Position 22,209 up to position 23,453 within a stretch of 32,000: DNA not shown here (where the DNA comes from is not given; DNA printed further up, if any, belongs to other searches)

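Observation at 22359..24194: Stand-alone SIR2_2-type domain fused directly to a TPR sensor-like array, with no NTPase: candidate minimal NADase defence/sensor protein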

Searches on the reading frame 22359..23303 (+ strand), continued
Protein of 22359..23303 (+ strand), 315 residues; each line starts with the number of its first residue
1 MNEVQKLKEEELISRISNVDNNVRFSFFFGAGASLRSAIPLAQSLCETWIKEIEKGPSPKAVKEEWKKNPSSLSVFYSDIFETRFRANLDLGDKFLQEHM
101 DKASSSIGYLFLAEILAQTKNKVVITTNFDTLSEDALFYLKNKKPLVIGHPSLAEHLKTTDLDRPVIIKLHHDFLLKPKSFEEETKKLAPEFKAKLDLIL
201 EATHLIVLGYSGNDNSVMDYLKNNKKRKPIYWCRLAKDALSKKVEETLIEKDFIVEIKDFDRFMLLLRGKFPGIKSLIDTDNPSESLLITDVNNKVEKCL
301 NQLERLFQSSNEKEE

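Call 74: search_protein_families(library=padloc, alignment_id=A6, max_evalue=1e-8)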
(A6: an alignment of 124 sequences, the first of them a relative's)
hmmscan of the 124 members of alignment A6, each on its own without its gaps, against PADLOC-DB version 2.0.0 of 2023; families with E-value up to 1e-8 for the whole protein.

A. member 1, L029:3314-4129:+ (272 aa): 0 families

B. families by the number of members that match (of 124 scanned): 67 families (the first 25 are shown)
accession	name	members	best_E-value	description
PDLC00855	E1-E2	2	2.1e-21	E1-E2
PDLC00832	E1-E2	2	2.7e-19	E1-E2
PDLC00847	E1-E2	2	1.2e-18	E1-E2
PDLC00829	E1-E2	2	3e-18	E1-E2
PDLC00836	E1-E2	2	1.1e-17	E1-E2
PDLC00857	E1-E2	2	1.4e-17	E1-E2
PDLC00856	E1-E2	2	3.3e-17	E1-E2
PDLC00844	E1-E2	2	4.3e-17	E1-E2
PDLC00828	E1-E2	2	6.7e-17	E1-E2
PDLC00837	E1-E2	2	2.8e-16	E1-E2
PDLC00848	E1-E2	2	7.3e-16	E1-E2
PDLC00851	E1-E2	2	6.3e-15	E1-E2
PDLC00843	E1-E2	2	3.9e-14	E1-E2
PDLC00839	E1-E2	2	5.9e-14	E1-E2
PDLC00840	E1-E2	2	1.5e-13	E1-E2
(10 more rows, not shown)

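Call 75: search_protein_families(library=pfam, alignment_id=A6, max_evalue=0.00001)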
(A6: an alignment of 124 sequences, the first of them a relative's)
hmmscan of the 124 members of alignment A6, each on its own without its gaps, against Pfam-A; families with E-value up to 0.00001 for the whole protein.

A. member 1, L029:3314-4129:+ (272 aa): 1 family
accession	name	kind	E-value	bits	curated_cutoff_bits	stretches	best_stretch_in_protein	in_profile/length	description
PF02146.23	SIR2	-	1.5e-21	77.6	24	1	25-188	1-151/180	Sir2 family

B. families by the number of members that match (of 124 scanned): 172 families (the first 25 are shown)
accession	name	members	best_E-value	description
PF01979.26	Amidohydro_1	3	3.5e-57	Amidohydrolase family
PF02896.24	PEP-utilizers_C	2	1.2e-80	PEP-utilising enzyme, PEP-binding domain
PF00899.27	ThiF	2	3.3e-75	ThiF family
PF01326.24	PPDK_N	2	2.5e-73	Pyruvate phosphate dikinase, AMP/ATP-binding domain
PF00990.26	GGDEF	2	1.7e-48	Diguanylate cyclase, GGDEF domain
PF13541.12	ChlI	2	3e-45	Subunit ChlI of Mg-chelatase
PF13336.12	AcetylCoA_hyd_C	2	2.2e-41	Acetyl-CoA hydrolase/transferase C-terminal domain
PF00015.26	MCPsignal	2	3.6e-35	Methyl-accepting chemotaxis protein (MCP) signalling domain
PF02550.21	AcetylCoA_hydro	2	1.7e-34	Acetyl-CoA hydrolase/transferase N-terminal domain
PF04055.27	Radical_SAM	2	1.2e-28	Radical SAM superfamily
PF00072.30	Response_reg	2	2e-27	Response regulator receiver domain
PF02518.31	HATPase_c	2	1.1e-25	Histidine kinase-, DNA gyrase B-, and HSP90-like ATPase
PF00391.29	PEP-utilizers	2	2e-22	PEP-utilising enzyme, mobile domain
PF00512.31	HisKA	2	5.4e-20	His Kinase A (phospho-acceptor) domain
PF07728.20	AAA_5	2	1.3e-10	AAA domain (dynein-related subfamily)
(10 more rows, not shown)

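Call 84: search_dna_similar(query=window:22359-23213:+, collection=plasmids, mode=protein, max_evalue=1e-10, max_rows=15)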
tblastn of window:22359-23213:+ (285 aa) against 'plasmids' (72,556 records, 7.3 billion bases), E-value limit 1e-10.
Records with a match: 4; places in all: 4; records where one place covers at least 80% of the query: 4.
Best place of each record, by identity: <60% 4.
By first word of the organism name: Photobacterium 1; Rhizobium 1; Methylobacterium 1; Pantoea 1.
By predicted mobility (MOB-suite, as given by PLSDB): non-mobilizable 2; conjugative 2.
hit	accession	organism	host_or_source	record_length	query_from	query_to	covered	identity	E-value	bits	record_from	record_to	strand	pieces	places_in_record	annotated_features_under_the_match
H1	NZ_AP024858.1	Photobacterium toruni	-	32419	15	267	89%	34.8%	2e-34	139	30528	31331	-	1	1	tetratricopeptide repeat protein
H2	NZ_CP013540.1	Rhizobium phaseoli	Phaseolus vulgaris,Whole ...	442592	1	277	97%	31.7%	5e-25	111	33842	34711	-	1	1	SIR2 family protein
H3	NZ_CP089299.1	Methylobacterium currus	Solanum lycopersicum,single cell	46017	24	261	84%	34.9%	7e-27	117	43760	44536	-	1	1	SIR2 family protein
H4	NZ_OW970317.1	Pantoea agglomerans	Olive knot caused by Pseudomonas ...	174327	21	261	85%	30.4%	1e-20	99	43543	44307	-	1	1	SIR2 family protein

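Call 85: search_dna_similar(query=window:22359-23213:+, collection=phages, mode=protein, max_evalue=0.00001, max_rows=10)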
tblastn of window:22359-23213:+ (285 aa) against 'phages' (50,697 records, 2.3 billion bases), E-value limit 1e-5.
Records with a match: 4; places in all: 4; records where one place covers at least 80% of the query: 4.
Best place of each record, by identity: <60% 4.
By first word of the organism name: Vibrio 2; Haloferax 1; Bacteriophage 1.
By host as written in the record: Vibrio cyclitrophicus 10N.286.45.B12 1; Vibrio cyclitrophicus 10N.286.55.B4 1; Haloferax gibbonsii Ma2.38 1; - 1.
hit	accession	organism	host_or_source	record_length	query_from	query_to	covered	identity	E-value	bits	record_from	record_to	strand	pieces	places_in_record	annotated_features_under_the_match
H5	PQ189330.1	Vibrio phage 10N.286.45.B12_PE001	Vibrio cyclitrophicus 10N.286.45.B12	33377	9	281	96%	29.5%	9e-22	100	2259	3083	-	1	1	hypothetical protein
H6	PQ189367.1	Vibrio phage 10N.286.55.B4_PE002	Vibrio cyclitrophicus 10N.286.55.B4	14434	25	264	84%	32.1%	6e-22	101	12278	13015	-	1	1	hypothetical protein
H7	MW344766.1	Haloferax virus Halfgib1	Haloferax gibbonsii Ma2.38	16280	25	267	85%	29.8%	3e-24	107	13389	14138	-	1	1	tetratricopeptide repeat protein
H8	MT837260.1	Bacteriophage sp.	human fecal samples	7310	25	267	85%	26.2%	2e-8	61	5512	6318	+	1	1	record has no annotation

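Call 86: find_related_loci(query=A3, collection=viral_contigs, flank=8000)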
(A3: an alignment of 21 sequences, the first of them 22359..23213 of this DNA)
Query A3 (285 aa) in viral_contigs; peptide patterns used: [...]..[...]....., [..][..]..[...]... (x = any residue, [..] = any of these).
104 stretches matched a pattern; 38 encode a relative of the query (tblastn E <= 1e-3); 38 distinct loci.
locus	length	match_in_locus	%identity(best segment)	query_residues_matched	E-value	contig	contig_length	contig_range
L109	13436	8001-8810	36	13-275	7e-44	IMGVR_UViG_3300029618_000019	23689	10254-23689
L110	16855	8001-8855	34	1-271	7e-43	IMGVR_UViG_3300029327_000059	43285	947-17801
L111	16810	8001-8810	36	13-275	1e-42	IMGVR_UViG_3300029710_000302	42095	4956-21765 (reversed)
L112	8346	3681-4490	36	13-275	1e-42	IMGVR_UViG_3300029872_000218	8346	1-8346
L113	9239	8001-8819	34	12-267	1e-40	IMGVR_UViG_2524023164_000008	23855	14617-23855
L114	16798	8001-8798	33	13-265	8e-39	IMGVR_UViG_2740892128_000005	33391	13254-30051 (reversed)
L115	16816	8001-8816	32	13-271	2e-37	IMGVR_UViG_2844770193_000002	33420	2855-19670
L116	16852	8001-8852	33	1-265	1e-36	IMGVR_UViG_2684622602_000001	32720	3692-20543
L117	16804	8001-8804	33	13-265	2e-36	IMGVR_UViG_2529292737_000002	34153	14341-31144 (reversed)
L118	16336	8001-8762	37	25-264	2e-35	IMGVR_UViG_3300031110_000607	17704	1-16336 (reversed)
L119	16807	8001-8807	32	13-265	1e-34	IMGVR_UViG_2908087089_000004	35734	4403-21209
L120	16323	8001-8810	36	13-275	1e-43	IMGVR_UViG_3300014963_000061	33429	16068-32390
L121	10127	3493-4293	37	25-277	2e-33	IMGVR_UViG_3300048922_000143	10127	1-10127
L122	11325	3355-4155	36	25-277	2e-33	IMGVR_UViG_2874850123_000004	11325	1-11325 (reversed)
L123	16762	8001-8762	35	25-264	2e-32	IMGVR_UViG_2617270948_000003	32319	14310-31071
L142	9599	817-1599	34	24-271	3e-38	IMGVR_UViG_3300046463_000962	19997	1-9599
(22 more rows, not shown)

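Call 87: get_annotated_region(hit=H5, flank=6000)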
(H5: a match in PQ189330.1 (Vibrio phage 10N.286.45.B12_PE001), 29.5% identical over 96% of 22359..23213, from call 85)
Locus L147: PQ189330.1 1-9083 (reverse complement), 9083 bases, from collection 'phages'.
description: Vibrio phage 10N.286.45.B12_PE001, complete genome.
organism: Vibrio phage 10N.286.45.B12_PE001 (NCBI taxid 3385310)
taxonomy: Viruses; Duplodnaviria; Heunggongvirae; Uroviricota; Caudoviricetes
host: Vibrio cyclitrophicus 10N.286.45.B12; source: seawater; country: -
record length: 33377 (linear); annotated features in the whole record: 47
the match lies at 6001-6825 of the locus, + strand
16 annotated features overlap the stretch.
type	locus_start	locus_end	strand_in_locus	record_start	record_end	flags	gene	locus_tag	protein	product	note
CDS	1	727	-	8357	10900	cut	-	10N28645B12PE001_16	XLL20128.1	hypothetical protein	VPA_BPP2_Replication_gene_A_protein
CDS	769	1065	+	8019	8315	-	-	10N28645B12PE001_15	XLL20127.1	hypothetical protein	-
CDS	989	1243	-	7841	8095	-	-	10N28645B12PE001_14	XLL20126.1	hypothetical protein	-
CDS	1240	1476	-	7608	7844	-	-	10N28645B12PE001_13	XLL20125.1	hypothetical protein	-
CDS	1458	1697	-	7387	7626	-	-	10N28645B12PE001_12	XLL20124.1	hypothetical protein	-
CDS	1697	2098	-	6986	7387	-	-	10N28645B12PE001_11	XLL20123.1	hypothetical protein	-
CDS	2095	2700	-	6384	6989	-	-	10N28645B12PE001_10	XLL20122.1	hypothetical protein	EXOD_BPT4_Exodeoxyribonuclease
CDS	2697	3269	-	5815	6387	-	-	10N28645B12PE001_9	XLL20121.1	hypothetical protein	-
CDS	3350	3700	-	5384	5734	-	-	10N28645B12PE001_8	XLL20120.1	hypothetical protein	-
CDS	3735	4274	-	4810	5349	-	-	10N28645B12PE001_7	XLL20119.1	hypothetical protein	YR7B_ECOLX_Protein_ORFb_in_retron_Ec67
CDS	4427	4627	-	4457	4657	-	-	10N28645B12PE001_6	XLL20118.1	hypothetical protein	VAPL_BP186_Protein_apl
CDS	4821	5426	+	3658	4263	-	-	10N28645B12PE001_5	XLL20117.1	hypothetical protein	Bacteriophage_CI_repressor_C-terminal_domain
CDS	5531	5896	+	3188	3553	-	-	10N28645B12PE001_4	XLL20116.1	hypothetical protein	PH_domain-containing_protein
CDS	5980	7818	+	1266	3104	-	-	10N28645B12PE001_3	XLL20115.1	hypothetical protein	SIR2-like_domain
CDS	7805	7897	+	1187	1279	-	-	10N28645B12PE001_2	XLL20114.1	hypothetical protein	-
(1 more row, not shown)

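Call 88: get_annotated_region(hit=H7, flank=6000)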
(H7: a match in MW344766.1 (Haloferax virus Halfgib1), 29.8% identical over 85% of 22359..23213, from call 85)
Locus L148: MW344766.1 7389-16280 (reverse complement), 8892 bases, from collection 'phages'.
description: Haloferax virus Halfgib1, complete genome.
organism: Haloferax virus Halfgib1 (NCBI taxid 2809245)
taxonomy: Viruses; Monodnaviria; Trapavirae; Saleviricota; Huolimaviricetes; Haloruvirales; Pleolipoviridae
host: Haloferax gibbonsii Ma2.38; source: -; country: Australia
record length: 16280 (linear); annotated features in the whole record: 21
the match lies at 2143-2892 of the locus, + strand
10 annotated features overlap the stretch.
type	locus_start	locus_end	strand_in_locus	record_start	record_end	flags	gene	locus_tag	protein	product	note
misc_recomb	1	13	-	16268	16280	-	-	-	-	-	attP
CDS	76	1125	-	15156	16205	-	int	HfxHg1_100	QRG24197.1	XerC/D-like integrase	-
CDS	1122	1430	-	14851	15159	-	-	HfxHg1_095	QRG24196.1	hypothetical protein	similar to ORF12 of plasmid pHK2 [Haloferax lucentense DSM 14919]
CDS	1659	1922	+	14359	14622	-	-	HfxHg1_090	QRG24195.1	winged helix-turn-helix transcriptional regulator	similar to ORF 11 of plasmid pHK2 [Haloferax lucentense DSM 14919]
CDS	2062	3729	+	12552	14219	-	-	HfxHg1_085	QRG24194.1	tetratricopeptide repeat protein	tetratricopeptide repeat (TPR) protein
CDS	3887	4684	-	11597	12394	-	-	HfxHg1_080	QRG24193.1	hypothetical protein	-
CDS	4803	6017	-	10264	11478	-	dcm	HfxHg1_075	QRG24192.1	DNA cytosine methyltransferase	conserved domain Dcm (COG0270), site-specific DNA-cytosine methylase; DNA cytosine methyltransferase Dcm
CDS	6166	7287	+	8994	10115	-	-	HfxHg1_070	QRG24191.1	hypothetical protein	-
CDS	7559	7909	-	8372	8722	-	-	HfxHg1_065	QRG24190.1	hypothetical protein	-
CDS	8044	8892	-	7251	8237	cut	-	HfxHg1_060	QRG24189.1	hypothetical protein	similar to ORF9 protein (ADB79733) of plasmid pHK2 [Haloferax lucentense DSM 14919], and to putative NTPase, VP8 ...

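Call 89: get_annotated_region(hit=H1, flank=6000)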
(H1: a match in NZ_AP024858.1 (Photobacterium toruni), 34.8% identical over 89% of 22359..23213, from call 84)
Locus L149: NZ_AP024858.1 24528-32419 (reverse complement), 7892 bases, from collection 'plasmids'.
description: Photobacterium toruni strain CECT 9189 plasmid pCECT9189-3, complete sequence
organism: Photobacterium toruni (NCBI taxid 1935446)
taxonomy: Bacteria; Pseudomonadota; Gammaproteobacteria; Vibrionales; Vibrionaceae; Photobacterium; Photobacterium toruni
host: -; source: -; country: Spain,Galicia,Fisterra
typing (MOB-suite, as given by PLSDB): non-mobilizable
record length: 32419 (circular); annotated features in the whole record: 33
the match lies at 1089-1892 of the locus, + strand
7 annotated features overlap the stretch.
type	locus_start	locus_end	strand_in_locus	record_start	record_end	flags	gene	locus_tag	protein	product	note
CDS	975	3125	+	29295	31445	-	-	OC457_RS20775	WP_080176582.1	tetratricopeptide repeat protein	-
CDS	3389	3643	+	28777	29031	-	-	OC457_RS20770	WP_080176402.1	hypothetical protein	-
CDS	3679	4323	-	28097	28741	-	-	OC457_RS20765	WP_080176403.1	hypothetical protein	-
CDS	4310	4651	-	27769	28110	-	-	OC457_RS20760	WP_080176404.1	DUF1870 family protein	-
CDS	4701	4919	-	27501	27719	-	-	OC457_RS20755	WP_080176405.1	hypothetical protein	-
CDS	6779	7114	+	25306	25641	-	-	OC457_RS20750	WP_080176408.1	hypothetical protein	-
CDS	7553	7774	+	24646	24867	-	-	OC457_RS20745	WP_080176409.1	hypothetical protein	-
